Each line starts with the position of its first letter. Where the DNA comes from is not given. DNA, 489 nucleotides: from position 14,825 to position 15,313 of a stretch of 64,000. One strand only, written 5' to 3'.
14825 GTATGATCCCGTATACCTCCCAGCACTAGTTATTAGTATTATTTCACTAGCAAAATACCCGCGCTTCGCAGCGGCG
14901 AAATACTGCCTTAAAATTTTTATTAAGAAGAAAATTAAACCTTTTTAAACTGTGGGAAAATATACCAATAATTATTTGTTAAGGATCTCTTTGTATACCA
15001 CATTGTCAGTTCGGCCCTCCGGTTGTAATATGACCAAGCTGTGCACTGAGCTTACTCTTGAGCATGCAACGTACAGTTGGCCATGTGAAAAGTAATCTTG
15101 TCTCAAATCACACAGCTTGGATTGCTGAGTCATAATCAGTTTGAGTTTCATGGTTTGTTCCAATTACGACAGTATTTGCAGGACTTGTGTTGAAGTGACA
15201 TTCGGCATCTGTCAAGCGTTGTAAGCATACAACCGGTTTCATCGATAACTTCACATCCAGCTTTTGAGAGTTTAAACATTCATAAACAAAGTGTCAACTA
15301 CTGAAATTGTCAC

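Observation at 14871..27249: Two non-autonomous Helitron-like elements in the same orientation, each with canonical A|TC...CTAG|T junctions but different captured internal segments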

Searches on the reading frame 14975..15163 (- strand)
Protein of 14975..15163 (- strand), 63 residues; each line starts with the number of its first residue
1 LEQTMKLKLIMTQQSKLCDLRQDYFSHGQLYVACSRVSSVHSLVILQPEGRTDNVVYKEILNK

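Call 8: search_protein_families(library=pfam, proteins=[window:14975-15163:-], max_evalue=1)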
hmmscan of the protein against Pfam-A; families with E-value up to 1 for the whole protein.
seq(63 aa): 0 families

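Call 77: search_solved_structures(query=window:14975-15163:-, max_evalue=1, show_alignments=1)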
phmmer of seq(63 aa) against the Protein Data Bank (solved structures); distinct sequences matched with E-value up to 1: 8.
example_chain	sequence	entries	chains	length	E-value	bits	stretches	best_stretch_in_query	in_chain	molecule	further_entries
8bns_A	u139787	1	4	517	0.0018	21.8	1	14-49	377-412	AAA ATPase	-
6xzt_A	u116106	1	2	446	0.11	16.2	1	18-53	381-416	PIF1 helicase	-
6s3p_A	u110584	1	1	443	0.11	16.2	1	18-53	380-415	PIF1 helicase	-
6s3e_A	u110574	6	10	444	0.11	16.2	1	18-53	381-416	PIF1 helicase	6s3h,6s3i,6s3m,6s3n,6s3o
7ada_A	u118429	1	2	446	0.11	16.2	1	18-53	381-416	PIF1 helicase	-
7oar_A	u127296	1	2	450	0.11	16.2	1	18-53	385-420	Pif1 helicase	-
7bil_A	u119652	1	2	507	0.13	15.9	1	18-53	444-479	PIF1 helicase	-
8bnv_A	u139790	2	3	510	0.43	14.3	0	16-62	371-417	AAA family ATPase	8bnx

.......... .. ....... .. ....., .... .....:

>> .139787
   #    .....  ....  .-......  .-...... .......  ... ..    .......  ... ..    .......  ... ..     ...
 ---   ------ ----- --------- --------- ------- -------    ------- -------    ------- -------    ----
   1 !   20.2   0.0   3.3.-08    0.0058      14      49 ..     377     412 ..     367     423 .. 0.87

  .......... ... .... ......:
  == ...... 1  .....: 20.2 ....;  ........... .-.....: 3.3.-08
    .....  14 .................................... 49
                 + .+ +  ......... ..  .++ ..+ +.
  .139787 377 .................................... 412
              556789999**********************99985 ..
